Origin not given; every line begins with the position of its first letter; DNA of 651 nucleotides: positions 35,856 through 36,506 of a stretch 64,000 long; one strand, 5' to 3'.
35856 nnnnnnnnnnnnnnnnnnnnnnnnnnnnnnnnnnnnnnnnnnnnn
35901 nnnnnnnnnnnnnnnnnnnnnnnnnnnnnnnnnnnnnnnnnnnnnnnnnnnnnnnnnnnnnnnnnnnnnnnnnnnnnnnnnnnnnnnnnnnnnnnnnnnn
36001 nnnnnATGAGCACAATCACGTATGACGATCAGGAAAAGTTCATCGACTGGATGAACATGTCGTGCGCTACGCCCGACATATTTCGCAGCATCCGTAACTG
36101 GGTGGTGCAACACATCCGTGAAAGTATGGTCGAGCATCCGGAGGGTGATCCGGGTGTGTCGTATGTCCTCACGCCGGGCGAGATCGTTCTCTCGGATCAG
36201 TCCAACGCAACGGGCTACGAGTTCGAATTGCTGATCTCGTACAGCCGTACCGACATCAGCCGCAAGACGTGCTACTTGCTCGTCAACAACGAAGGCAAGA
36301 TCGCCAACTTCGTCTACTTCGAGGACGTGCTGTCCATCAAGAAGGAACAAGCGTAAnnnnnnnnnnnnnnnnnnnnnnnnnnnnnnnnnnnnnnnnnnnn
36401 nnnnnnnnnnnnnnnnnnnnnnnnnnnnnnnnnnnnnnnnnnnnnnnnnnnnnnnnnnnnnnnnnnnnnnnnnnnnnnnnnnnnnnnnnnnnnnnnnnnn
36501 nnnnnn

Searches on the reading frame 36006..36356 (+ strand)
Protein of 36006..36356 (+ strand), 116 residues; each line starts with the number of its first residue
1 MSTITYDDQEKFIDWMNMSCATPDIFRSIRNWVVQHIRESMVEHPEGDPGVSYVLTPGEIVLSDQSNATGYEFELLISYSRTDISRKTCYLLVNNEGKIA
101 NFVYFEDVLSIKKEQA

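Call 4: search_protein_families(library=phrogs, proteins=[window:36006-36356:+], max_evalue=0.01)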
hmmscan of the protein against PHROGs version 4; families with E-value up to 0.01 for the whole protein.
window:36006-36356:+ (116 aa): 0 families

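Call 79: search_protein_families(library=padloc, proteins=[window:36006-36356:+], max_evalue=0.01)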
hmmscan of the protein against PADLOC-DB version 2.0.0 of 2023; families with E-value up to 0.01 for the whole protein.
window:36006-36356:+ (116 aa): 0 families

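Call 80: search_protein_families(library=ncbifam, proteins=[window:36006-36356:+], max_evalue=0.01)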
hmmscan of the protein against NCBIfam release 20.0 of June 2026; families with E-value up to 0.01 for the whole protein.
window:36006-36356:+ (116 aa): 0 families

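Call 92: search_protein_families(library=pfam, proteins=[window:36006-36356:+], max_evalue=1)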
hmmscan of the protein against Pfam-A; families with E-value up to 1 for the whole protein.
window:36006-36356:+ (116 aa): 0 families

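Call 106: find_homologous_proteins(query=window:36006-36356:+, max_evalue=0.001)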
Query window:36006-36356:+ (116 aa): 3 proteins with E <= 0.001 among 4 candidates.
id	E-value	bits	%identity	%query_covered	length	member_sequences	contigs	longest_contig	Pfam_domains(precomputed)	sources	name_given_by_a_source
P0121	3.5e-72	257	100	100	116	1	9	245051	-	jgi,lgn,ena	jgi:hypothetical protein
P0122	9.4e-58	211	81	98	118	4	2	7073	-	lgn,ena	-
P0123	1.9e-46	175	78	85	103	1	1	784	-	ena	-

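Call 111: predict_structure(alignment_id=A5)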
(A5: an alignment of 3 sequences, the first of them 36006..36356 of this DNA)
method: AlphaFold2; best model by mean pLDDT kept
length: 116 residues; sequences in the alignment: 3
mean_pLDDT: 42.8   pTM: 0.30
mean pLDDT of the five models: 42.8, 42.0, 41.9, 39.6, 38.7
residues with pLDDT >= 90: 0; 70-90: 0; 50-70: 22; < 50: 94
segments of 3 or more residues with pLDDT < 50: 1-23, 36-70, 76-84, 92-94, 96-116
pLDDT, mean of each block of 10 residues (from residue 1): 35 43 50 49 38 41 38 46 49 49 41 29
secondary structure, 60 per line:
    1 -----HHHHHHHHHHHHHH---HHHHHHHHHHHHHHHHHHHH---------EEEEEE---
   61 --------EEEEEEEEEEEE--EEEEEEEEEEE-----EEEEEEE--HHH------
elements in order: H6-19 H23-42 E52-57 E69-80 E83-93 E99-105
